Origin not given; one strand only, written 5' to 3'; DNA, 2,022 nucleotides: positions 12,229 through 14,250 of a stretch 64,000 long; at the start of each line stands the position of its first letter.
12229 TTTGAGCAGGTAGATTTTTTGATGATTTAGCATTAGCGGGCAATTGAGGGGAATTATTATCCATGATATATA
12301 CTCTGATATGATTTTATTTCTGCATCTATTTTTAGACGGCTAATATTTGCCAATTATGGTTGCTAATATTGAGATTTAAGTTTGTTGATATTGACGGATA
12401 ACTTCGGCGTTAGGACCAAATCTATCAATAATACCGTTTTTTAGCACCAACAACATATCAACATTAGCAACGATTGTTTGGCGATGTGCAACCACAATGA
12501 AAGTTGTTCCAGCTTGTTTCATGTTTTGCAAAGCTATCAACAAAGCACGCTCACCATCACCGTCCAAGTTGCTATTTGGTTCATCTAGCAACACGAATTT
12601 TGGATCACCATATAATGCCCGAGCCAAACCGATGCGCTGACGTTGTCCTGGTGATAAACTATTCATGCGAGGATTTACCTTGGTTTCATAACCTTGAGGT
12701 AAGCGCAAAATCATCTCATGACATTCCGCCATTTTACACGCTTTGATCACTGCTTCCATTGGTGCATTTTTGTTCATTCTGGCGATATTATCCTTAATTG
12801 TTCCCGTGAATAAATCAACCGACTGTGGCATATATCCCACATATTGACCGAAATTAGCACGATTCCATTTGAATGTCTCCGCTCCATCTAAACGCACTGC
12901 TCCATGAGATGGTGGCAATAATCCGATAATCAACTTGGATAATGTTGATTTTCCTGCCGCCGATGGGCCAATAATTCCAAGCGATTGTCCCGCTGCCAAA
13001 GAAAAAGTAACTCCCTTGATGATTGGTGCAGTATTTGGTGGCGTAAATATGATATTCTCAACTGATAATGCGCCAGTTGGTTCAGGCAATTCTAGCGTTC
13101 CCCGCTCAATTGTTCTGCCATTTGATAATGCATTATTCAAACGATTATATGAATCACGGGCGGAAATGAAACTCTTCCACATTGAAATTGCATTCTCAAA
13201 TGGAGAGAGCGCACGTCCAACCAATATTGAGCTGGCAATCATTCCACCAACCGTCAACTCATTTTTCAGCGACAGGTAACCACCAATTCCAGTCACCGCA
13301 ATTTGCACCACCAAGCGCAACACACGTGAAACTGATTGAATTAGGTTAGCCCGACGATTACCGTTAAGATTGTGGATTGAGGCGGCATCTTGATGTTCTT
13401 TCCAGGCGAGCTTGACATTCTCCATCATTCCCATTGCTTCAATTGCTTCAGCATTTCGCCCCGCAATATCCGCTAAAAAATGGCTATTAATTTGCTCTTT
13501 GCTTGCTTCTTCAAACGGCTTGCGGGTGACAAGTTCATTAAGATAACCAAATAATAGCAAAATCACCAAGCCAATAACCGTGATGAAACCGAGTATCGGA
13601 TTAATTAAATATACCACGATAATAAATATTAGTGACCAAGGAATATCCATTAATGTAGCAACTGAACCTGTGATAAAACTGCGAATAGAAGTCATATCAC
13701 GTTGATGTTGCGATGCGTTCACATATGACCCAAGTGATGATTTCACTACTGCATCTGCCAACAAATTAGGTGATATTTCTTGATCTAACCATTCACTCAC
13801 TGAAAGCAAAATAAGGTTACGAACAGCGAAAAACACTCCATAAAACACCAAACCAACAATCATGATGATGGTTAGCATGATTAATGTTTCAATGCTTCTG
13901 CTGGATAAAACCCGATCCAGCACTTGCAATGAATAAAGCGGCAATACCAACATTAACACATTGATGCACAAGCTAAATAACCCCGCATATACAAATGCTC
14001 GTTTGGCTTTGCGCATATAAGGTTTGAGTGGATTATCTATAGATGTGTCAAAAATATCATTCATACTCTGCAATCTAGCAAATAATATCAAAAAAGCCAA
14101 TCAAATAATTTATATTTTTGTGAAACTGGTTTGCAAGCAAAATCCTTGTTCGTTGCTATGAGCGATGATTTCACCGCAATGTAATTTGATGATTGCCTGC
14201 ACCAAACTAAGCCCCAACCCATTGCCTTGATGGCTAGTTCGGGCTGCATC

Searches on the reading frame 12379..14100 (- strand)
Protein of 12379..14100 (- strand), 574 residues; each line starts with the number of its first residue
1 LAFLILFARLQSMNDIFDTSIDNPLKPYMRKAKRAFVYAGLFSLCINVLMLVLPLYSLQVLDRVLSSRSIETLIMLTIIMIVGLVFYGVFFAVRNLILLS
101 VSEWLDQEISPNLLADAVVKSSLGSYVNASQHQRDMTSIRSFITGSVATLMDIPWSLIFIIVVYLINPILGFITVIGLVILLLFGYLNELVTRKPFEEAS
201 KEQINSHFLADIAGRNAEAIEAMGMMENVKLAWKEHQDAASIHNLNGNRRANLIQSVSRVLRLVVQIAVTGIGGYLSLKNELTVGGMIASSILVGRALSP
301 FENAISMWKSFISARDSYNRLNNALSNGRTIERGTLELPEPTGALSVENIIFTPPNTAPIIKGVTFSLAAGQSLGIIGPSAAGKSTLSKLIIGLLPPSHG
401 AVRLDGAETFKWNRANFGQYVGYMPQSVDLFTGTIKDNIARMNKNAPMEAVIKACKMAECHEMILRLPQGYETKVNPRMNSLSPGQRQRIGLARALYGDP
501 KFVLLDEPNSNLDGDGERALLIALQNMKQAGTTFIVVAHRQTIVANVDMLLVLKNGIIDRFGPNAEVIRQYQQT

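Call 85: search_protein_families(library=pfam, proteins=[window:12379-14100:-], max_evalue=0.0001)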
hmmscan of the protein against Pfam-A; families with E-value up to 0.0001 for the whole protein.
window:12379-14100:- (574 aa): 2 families
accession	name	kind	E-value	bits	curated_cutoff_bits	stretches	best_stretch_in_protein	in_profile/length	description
PF00005.33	ABC_tran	-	4.6e-28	99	25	1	362-509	2-136/137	ABC transporter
PF00664.28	ABC_membrane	-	5.9e-10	39.7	28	1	37-292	2-265/274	ABC transporter transmembrane region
